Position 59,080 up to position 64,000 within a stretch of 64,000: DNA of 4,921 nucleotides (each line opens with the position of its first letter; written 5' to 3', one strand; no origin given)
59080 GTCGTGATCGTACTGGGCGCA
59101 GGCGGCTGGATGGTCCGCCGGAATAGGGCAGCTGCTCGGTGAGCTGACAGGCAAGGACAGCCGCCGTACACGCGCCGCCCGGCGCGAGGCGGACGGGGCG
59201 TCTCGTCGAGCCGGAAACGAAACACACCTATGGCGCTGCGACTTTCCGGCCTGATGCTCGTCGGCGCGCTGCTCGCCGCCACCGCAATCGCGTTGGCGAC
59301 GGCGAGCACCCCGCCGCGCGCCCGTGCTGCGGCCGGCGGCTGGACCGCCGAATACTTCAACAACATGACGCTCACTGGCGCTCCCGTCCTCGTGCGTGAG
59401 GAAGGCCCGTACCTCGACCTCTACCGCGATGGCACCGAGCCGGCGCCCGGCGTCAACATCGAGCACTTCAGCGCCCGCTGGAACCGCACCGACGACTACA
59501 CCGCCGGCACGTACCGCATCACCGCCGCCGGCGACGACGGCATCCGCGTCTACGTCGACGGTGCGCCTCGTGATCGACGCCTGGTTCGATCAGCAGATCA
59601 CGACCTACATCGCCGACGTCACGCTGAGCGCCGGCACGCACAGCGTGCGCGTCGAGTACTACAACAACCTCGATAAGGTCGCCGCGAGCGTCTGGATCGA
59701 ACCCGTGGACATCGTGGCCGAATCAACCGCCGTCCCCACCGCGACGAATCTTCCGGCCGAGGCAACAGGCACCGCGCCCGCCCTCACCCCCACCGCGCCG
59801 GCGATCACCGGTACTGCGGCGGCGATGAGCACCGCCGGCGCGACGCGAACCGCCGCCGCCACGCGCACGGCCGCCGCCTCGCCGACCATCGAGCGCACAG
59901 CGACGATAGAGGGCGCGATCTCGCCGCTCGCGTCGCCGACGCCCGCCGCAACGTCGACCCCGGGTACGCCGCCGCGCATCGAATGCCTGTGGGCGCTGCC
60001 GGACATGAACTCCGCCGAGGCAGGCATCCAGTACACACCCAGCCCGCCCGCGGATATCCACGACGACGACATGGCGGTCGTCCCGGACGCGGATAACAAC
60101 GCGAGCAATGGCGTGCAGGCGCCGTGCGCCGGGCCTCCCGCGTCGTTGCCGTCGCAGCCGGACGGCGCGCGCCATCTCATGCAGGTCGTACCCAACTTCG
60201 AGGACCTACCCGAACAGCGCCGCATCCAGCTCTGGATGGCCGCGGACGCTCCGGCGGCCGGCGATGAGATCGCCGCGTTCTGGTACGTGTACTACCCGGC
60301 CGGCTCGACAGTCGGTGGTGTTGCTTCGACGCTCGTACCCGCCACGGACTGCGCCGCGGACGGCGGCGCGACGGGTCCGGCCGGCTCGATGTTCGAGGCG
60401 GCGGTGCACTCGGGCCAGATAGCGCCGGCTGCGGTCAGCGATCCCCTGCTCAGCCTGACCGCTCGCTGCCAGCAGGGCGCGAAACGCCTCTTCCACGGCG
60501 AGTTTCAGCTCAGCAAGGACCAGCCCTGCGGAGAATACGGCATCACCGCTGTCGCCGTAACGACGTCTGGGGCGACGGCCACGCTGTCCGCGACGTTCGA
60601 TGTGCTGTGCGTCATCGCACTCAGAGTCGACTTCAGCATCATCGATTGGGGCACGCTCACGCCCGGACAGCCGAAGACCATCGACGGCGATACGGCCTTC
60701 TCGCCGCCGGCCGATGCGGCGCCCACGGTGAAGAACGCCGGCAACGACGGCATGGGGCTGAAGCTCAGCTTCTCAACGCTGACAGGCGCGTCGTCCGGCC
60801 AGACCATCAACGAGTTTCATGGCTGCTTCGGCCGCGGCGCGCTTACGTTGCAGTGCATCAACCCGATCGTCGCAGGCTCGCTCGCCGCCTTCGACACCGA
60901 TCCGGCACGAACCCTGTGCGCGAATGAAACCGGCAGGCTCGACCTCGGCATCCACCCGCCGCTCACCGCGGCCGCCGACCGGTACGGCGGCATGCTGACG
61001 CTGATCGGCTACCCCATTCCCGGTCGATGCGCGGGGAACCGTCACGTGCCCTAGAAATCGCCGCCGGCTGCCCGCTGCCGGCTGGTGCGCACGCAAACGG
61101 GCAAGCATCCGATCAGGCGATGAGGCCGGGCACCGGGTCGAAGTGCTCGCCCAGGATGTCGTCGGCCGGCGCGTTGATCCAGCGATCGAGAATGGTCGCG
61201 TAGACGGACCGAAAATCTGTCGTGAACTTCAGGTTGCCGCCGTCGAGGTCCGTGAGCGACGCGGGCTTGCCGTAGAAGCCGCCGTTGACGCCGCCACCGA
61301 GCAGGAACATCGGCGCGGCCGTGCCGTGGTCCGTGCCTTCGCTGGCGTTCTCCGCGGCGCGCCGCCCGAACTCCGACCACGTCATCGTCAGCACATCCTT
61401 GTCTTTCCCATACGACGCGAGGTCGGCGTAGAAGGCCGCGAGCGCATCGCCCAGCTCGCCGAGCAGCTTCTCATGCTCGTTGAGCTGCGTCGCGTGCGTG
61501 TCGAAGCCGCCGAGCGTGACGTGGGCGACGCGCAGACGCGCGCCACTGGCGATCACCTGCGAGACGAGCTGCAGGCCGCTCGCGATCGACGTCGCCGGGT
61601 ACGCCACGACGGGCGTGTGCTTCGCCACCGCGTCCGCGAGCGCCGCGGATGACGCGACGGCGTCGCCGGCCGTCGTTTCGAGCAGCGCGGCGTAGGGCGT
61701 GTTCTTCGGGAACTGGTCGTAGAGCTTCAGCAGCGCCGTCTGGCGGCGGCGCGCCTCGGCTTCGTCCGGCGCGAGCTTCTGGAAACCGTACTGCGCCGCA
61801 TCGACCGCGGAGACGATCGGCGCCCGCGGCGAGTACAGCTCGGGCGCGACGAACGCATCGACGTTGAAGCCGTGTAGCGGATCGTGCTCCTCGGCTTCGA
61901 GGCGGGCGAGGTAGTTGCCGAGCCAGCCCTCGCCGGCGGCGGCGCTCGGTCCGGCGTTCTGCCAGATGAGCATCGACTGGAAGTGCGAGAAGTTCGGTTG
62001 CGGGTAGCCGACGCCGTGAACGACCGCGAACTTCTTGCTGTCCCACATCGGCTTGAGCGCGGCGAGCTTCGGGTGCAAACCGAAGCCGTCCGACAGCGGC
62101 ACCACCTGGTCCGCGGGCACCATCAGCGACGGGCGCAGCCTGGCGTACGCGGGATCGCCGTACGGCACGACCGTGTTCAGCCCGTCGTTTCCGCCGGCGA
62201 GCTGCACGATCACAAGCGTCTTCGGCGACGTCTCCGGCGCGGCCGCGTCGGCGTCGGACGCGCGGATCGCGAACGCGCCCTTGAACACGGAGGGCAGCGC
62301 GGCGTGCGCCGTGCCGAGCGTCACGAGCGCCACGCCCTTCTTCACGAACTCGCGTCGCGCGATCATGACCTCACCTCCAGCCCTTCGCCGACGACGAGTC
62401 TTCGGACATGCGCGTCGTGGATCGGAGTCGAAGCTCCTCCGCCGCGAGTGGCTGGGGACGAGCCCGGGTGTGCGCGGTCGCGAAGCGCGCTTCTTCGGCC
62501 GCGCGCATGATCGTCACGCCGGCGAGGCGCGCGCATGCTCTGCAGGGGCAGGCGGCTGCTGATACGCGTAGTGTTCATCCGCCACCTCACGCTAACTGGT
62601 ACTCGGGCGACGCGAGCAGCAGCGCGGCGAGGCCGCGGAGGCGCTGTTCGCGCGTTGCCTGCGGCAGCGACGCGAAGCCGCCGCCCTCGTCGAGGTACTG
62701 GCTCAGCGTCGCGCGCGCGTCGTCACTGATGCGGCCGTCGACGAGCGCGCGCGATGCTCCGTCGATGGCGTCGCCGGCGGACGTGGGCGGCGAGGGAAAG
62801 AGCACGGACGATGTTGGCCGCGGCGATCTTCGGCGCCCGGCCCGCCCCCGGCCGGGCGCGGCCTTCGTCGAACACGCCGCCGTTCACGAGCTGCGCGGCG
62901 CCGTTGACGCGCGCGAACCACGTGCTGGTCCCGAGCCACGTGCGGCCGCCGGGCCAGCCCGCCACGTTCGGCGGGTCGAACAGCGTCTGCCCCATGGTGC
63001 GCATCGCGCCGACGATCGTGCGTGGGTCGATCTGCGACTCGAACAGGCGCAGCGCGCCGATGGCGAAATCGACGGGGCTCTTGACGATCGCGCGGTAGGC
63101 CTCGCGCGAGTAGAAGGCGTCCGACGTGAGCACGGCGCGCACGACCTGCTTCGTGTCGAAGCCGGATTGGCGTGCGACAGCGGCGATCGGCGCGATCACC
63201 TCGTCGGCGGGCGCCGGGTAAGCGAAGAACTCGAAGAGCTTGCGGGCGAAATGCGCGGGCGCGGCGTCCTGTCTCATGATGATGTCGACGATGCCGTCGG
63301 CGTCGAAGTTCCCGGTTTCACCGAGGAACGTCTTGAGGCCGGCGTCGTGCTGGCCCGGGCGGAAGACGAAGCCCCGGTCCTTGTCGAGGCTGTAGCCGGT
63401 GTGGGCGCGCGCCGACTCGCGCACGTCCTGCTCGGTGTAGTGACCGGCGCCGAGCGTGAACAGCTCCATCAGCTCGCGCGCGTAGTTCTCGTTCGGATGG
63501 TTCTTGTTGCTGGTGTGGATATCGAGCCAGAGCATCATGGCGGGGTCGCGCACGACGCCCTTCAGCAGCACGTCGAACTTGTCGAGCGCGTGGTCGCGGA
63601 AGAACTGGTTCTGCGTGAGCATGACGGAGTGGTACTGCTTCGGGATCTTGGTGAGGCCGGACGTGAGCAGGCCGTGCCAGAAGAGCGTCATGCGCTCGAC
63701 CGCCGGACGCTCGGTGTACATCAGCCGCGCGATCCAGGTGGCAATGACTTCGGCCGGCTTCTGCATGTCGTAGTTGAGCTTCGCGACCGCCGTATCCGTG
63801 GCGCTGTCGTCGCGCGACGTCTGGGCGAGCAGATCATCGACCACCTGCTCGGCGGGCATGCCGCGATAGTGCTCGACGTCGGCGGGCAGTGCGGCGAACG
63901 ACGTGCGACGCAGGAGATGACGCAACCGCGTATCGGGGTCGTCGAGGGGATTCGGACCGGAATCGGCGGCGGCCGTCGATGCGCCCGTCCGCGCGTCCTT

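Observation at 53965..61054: Candidate uncharacterised cell-surface system: three cysteine-rich secreted paralogs, an Ig-repeat lipoprotein anchor and a PA14 module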

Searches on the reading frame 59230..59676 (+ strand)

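Call 3: search_protein_families(library=pfam, proteins=[window:59230-59676:+], max_evalue=1)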
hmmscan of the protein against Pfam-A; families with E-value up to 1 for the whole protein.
window:59230-59676:+ (148 aa): 1 family
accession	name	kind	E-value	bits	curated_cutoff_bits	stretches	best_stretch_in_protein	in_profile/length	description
PF07691.17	PA14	-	8.3e-08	32.6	24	1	37-112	4-79/147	PA14 domain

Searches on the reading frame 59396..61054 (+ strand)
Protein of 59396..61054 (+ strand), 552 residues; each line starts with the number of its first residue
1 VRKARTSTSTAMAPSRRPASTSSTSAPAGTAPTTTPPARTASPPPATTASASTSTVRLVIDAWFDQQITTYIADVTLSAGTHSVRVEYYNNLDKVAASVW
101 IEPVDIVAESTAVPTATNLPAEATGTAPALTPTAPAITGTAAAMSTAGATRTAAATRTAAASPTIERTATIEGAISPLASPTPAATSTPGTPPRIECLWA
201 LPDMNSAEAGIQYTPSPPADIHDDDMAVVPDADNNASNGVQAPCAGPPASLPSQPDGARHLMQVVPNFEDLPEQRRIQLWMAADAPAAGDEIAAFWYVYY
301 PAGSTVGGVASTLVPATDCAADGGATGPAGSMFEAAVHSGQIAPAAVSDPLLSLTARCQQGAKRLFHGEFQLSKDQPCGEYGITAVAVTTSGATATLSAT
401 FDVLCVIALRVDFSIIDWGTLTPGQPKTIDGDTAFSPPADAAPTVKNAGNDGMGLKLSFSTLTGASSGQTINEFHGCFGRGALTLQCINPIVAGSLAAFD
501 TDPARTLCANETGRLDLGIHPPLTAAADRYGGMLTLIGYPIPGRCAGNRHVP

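Call 3: search_protein_families(library=pfam, proteins=[window:59396-61054:+], max_evalue=1)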
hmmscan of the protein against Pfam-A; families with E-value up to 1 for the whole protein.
window:59396-61054:+ (552 aa): 1 family
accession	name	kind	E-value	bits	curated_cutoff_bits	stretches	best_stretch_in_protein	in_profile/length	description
PF01835.25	MG2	-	0.073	13.9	32.8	1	356-403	51-96/96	MG2 domain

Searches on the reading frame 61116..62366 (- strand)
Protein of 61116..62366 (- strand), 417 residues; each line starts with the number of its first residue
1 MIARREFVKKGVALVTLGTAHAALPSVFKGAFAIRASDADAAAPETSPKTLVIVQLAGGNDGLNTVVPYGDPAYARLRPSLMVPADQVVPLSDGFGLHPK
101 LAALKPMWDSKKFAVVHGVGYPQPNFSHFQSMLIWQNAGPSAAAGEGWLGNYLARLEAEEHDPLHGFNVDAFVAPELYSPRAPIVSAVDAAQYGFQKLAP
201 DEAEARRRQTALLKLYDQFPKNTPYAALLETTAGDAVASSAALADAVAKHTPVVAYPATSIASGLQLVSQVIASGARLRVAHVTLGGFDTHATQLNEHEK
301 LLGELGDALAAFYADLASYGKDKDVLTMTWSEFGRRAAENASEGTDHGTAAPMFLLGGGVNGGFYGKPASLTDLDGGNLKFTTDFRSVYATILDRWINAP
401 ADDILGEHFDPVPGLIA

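Call 94: search_protein_families(library=pfam, proteins=[window:61116-62366:-], max_evalue=0.001)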
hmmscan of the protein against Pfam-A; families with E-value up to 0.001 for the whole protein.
window:61116-62366:- (417 aa): 1 family
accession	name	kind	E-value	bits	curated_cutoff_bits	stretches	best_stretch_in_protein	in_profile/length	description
PF07394.17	DUF1501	-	4.4e-34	118.7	27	1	49-367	2-335/390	Protein of unknown function (DUF1501)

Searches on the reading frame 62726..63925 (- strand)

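Call 94: search_protein_families(library=pfam, proteins=[window:62726-63925:-], max_evalue=0.001)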
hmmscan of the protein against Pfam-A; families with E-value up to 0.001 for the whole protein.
window:62726-63925:- (400 aa): 2 families
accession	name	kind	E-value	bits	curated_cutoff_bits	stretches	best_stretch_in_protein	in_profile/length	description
PF08811.16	DUF1800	-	1.4e-100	337.9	26.1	1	3-379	1-375/419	Protein of unknown function (DUF1800)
PF07624.16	PSD2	-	0.00038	20.6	25.8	0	209-271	8-74/74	Protein of unknown function (DUF1585)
